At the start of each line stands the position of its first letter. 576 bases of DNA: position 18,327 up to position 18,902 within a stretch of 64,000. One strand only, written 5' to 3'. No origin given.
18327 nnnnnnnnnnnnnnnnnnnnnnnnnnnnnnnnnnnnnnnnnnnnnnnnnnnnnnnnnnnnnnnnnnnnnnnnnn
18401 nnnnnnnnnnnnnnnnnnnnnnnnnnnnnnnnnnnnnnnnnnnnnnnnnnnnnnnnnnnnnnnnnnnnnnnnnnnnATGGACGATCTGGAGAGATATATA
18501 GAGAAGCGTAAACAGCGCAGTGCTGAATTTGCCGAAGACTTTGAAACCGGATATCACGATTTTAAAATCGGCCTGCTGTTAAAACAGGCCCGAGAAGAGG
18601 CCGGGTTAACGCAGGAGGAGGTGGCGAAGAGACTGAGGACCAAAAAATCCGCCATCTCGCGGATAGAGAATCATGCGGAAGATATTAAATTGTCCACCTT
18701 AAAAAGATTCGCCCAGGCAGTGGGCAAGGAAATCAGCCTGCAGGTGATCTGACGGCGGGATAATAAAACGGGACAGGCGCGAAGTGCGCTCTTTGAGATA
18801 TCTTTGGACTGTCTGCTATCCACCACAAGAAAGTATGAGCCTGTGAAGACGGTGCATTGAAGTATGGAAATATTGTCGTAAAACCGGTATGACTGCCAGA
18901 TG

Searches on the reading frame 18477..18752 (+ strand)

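Call 27: search_protein_families(library=pfam, proteins=[window:18477-18752:+], max_evalue=0.001)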
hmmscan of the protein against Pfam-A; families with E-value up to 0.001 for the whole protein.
window:18477-18752:+ (91 aa): 8 families
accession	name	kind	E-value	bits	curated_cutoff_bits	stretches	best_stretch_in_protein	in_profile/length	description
PF13560.12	HTH_31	-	8.4e-13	48.9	27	1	31-83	2-55/64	Helix-turn-helix domain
PF01381.28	HTH_3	-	1.8e-12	47.6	23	1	35-86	1-52/55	Helix-turn-helix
PF12844.13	HTH_19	-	1.5e-09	38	30.2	1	34-83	3-52/64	Helix-turn-helix domain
PF13413.12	HTH_25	-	5.9e-06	26.5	24.6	1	34-66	1-33/62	Helix-turn-helix domain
PF13744.12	HTH_37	-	1.5e-05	25.1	27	1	34-90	22-79/80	Helix-turn-helix domain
PF04545.22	Sigma70_r4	-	0.00025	21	24.1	1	39-67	16-44/50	Sigma-70, region 4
PF02346.21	Vac_Fusion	-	0.00051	20.1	24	1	47-71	17-41/56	Chordopoxvirus multifunctional envelope protein A27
PF13443.12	HTH_26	-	0.00096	19.8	22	0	35-83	2-51/63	Cro/C1-type HTH DNA-binding domain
